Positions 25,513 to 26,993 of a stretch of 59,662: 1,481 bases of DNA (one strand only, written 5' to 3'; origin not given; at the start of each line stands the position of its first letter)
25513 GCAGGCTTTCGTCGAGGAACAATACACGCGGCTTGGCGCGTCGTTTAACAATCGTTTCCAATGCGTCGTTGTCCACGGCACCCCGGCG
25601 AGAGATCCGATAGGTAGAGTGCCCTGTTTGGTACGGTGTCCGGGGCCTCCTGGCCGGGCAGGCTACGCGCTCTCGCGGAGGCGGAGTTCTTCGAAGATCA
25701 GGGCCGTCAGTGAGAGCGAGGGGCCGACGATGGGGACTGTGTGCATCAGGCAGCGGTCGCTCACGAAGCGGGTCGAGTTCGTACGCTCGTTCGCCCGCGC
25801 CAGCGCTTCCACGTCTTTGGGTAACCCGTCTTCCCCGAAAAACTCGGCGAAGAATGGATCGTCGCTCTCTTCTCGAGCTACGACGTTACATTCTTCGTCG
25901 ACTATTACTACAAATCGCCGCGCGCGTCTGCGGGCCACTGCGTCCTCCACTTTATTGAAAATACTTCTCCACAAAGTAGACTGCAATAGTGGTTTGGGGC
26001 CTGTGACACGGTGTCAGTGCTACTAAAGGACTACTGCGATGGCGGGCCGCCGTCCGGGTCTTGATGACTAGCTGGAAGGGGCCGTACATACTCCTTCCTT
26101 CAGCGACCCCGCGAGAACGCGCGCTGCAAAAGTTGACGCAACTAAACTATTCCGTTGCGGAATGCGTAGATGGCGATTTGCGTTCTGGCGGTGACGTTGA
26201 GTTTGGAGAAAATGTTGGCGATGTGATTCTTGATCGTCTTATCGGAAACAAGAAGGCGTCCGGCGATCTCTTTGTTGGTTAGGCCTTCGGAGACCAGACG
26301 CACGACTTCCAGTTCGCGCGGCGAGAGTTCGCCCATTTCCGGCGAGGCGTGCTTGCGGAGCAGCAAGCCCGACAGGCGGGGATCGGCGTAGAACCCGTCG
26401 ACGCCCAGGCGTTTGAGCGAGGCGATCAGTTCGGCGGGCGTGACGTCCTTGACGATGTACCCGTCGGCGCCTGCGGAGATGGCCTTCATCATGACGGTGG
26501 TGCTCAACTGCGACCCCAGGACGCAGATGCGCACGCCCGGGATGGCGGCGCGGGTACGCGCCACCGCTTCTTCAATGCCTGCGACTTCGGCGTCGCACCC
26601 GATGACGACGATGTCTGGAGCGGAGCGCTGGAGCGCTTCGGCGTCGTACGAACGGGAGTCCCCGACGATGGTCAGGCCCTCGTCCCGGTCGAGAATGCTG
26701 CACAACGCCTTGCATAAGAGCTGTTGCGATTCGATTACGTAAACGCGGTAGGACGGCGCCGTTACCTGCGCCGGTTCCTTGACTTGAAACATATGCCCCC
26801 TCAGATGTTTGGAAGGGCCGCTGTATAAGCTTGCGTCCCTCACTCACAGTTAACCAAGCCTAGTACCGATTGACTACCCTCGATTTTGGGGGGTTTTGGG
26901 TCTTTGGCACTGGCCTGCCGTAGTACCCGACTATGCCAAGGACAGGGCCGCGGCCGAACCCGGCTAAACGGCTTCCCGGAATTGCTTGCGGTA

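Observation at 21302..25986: Candidate undescribed envelope module: sensor-domain pair, LuxR regulator, ABC exporter and three secreted beta-sandwich paralogs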

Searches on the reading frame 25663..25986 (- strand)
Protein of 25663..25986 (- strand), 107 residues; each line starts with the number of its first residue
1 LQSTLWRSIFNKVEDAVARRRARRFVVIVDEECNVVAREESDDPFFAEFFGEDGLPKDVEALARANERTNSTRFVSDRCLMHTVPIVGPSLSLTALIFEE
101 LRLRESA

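Call 3: search_protein_families(library=pfam, max_evalue=1, proteins=[window:25663-25986:-])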
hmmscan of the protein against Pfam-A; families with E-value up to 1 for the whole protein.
window:25663-25986:- (107 aa): 0 families

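Call 7: search_protein_families(library=ncbifam, max_evalue=1, proteins=[window:25663-25986:-])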
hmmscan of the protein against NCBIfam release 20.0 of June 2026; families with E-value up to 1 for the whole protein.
window:25663-25986:- (107 aa): 2 families
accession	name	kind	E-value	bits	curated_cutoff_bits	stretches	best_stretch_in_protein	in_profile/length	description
NF041521.1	HhoA_HhoB_HtrA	equivalog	0.061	12.6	450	1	11-57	8-48/335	HhoA/HhoB/HtrA family serine endopeptidase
TIGR03614.1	RutB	equivalog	0.063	12.9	377.95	1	5-51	133-179/226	pyrimidine utilization protein B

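Call 32: search_protein_representatives(protein=window:25666-25938:-)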
Query: 91 residues. Proteins with E-value up to 0.001 (for the whole library): 14; up to 1e-10: 8; up to 1e-30: 1. The best 14 are listed.
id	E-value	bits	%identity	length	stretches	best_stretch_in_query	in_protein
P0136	9.1e-47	172.7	90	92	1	2-91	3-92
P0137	3.2e-22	94.5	39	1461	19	46-81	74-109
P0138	1.5e-17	79.6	51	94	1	3-89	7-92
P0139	7.7e-13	64.6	47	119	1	3-89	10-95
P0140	6.3e-12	61.7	40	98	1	3-89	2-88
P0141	2.2e-11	60.0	50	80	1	11-88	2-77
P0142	6.3e-11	58.5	43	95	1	3-89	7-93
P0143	7.5e-11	58.3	45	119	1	3-88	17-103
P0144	1.8e-10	57.0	38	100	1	2-89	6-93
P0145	4.1e-10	55.9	51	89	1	4-89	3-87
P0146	4.7e-10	55.7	42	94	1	3-89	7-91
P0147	5.7e-09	52.3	39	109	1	2-89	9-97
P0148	8.5e-06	42.2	35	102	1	2-89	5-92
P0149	3.1e-04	37.2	24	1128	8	10-55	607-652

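Call 40: find_encoding_contigs(protein=P0139, flank=6000, max_places=2)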
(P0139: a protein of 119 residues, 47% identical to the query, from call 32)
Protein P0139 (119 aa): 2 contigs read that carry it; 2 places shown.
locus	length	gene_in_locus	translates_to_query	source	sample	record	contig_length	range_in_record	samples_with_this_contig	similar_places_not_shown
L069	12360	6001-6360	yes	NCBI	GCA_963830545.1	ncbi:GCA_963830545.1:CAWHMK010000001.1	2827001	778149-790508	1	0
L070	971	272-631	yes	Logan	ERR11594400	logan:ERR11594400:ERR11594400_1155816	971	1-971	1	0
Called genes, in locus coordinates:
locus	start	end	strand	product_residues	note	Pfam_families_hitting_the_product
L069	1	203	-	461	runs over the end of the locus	-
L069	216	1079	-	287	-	-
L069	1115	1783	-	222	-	PF03412:Peptidase_C39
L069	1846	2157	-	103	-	PF27129:FapBC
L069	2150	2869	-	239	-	PF27129:FapBC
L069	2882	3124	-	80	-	PF27129:FapBC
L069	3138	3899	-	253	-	PF27129:FapBC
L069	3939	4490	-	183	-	PF27129:FapBC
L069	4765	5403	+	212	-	PF00072:Response_reg (weak), PF08281:Sigma70_r4_2 (weak), PF00196:GerE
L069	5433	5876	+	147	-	-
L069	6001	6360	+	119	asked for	-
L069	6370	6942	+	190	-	PF00196:GerE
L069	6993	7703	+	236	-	PF12840:HTH_20, PF01022:HTH_5 (weak), PF12802:MarR_2 (weak)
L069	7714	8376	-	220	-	PF01144:CoA_trans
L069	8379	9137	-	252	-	PF01144:CoA_trans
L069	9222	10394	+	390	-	PF02771:Acyl-CoA_dh_N, PF02770:Acyl-CoA_dh_M, PF00441:Acyl-CoA_dh_1, PF08028:Acyl-CoA_dh_2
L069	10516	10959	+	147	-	-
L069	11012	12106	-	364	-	PF01266:DAO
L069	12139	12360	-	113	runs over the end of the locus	-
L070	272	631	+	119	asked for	-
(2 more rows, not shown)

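Call 41: find_encoding_contigs(protein=P0144, flank=6000, max_places=2)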
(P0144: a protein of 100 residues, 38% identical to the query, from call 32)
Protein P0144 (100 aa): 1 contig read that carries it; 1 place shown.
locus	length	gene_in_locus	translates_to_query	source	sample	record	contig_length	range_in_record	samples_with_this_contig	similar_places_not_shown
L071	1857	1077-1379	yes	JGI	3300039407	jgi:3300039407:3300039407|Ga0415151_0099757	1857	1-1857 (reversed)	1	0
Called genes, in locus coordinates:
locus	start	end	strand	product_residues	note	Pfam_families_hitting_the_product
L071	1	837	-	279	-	?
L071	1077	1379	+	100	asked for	-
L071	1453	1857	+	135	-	?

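Call 42: find_encoding_contigs(protein=P0148, flank=6000, max_places=2)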
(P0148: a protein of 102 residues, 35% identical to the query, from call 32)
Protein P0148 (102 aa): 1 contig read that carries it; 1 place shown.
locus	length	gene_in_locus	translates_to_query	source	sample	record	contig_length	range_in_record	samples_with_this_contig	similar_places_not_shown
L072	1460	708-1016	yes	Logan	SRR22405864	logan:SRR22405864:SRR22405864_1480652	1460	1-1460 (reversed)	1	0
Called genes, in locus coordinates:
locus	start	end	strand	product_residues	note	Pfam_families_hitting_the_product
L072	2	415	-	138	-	?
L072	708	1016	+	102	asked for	-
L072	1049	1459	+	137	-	?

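Call 44: predict_structure(alignment_id=A6)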
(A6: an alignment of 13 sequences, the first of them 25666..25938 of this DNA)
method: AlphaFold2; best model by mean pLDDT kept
length: 91 residues; sequences in the alignment: 13
mean_pLDDT: 83.7   pTM: 0.75
mean pLDDT of the five models: 83.7, 83.6, 81.4, 81.3, 80.8
residues with pLDDT >= 90: 37; 70-90: 42; 50-70: 9; < 50: 3
segments of 3 or more residues with pLDDT < 50: none
pLDDT, mean of each block of 10 residues (from residue 1): 71 92 84 77 90 89 92 86 76 42
secondary structure, 60 per line:
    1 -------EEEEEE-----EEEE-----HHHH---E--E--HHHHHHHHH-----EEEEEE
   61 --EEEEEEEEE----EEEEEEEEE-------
elements in order: E8-13 E19-22 H28-31 H41-49 E55-60 E63-71 E76-84

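Call 48: fold_search(model_id=the predicted structure, library=pdb)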
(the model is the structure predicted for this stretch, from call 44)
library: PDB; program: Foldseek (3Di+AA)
matches with E <= 10: 603; with E <= 0.001: 0
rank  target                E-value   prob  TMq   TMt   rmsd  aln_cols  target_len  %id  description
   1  9e5c_5r               3.6e-02  0.89  0.43  0.42   8.5        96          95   11  Cryo-EM structure of 96 nm repeat of microtubule doublet from T. brucei flagellum (released 2025-03-12)
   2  2zbb_A                4.1e-02  0.91  0.41  0.19   5.6        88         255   17  P43 crystal of DctBp (released 2008-11-18)
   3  3v67_B                4.6e-02  0.99  0.49  0.38   5.1        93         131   16  Periplasmic domain of Vibrio parahaemolyticus CpxA (released 2012-09-26)
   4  4kqd_C                4.9e-02  0.93  0.46  0.40   4.7        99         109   12  The crystal Structure of the N-terminal PAS domain of the F plasmid TraJ (released 2014-07-02)
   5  8glv_AK               5.2e-02  0.92  0.42  0.37   7.4        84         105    8  96-nm repeat unit of doublet microtubules from Chlamydomonas reinhardtii flagella (released 2023-05-31)
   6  4zr7_B                5.8e-02  0.97  0.50  0.40   5.8        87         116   14  The structure of a domain of a functionally unknown protein from Bacillus subtilis subsp. subtilis str. 168 (released 2015-05-27)
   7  7yrt_D                6.9e-02  0.69  0.34  0.28   7.3        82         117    7  Crystal structure of PAS like domain of FlrB, the histidine kinase involved in flagellar synthesis of Vibrio cholerae (released 2022-10-05)
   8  5ere                  7.3e-02  0.99  0.48  0.10   4.0        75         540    7  Extracellular ligand binding receptor from Desulfohalobium retbaense DSM5692 (released 2016-08-10)
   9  10jx_B                7.3e-02  0.90  0.44  0.31   5.9       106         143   12  Crystal structure of heme binding PAS domain from one component transcription factor, FG214 (released 2026-03-25)
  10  4kqd_B                7.8e-02  0.98  0.54  0.44   6.0       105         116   13  The crystal Structure of the N-terminal PAS domain of the F plasmid TraJ (released 2014-07-02)
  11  7t3a_O                7.8e-02  0.97  0.50  0.40   4.1        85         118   14  GATOR1-RAG-RAGULATOR - Inhibitory Complex (released 2022-04-06)
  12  9y6s_6A               7.8e-02  0.87  0.46  0.44   8.0        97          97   11  96-nm repeat of the Leishmania tarentolae doublet microtubule (released 2025-12-17)
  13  7kzm_I                9.3e-02  0.92  0.44  0.40   7.7        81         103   11  Outer dynein arm bound to doublet microtubules from C. reinhardtii (released 2021-01-20)
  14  3bqa_A                9.3e-02  0.75  0.42  0.27  15.7       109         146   12  Crystal Structure of an E.coli PhoQ Sensor Domain Mutant (released 2008-03-25)
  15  5x6v_B                9.8e-02  0.87  0.48  0.36   7.4        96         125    8  Crystal structure of human heteroheptameric complex (released 2017-12-06)
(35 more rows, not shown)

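Call 50: search_protein_families(library=padloc, max_evalue=0.01, proteins=[window:25666-25938:-])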
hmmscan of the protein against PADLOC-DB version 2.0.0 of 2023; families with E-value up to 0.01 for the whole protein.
window:25666-25938:- (91 aa): 0 families

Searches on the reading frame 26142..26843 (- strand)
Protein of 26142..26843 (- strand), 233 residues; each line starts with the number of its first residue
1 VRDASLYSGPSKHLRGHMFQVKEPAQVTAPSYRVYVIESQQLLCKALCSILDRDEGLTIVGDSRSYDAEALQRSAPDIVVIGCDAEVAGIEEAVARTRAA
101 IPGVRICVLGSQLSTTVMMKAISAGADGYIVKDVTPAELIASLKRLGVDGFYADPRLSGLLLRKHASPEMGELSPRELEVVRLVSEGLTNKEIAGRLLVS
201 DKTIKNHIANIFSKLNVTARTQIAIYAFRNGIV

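Call 3: search_protein_families(library=pfam, max_evalue=1, proteins=[window:26142-26843:-])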
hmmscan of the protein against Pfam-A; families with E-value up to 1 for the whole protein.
window:26142-26843:- (233 aa): 10 families
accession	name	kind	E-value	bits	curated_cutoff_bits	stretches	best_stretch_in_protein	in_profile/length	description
PF00196.25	GerE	-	4.1e-20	71.6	23.5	1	173-227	3-57/57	Bacterial regulatory proteins, luxR family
PF00072.30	Response_reg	-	2.1e-07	31.5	30.2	1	34-143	1-110/111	Response regulator receiver domain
PF08281.18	Sigma70_r4_2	-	8.6e-07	28.9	25.7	1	170-211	8-50/54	Sigma-70, region 4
PF04545.22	Sigma70_r4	-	6.3e-05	22.8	24.1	1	170-215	2-48/50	Sigma-70, region 4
PF08279.18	HTH_11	-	0.0048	17.2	25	1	185-215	13-43/55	HTH domain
PF13384.12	HTH_23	-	0.0049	17.1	24.6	1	178-207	8-37/50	Homeodomain-like domain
PF07638.17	Sigma70_ECF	-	0.0082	16.5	21.1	1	170-216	133-180/185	ECF sigma factor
PF24657.1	DUF7646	-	0.014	15.8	27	1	185-220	28-63/85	Domain of unknown function (DUF7646)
PF14493.12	HTH_40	-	0.025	15.3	27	1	180-214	5-39/89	Helix-turn-helix domain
PF13936.12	HTH_38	-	0.085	13.1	27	1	182-208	15-41/44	Helix-turn-helix domain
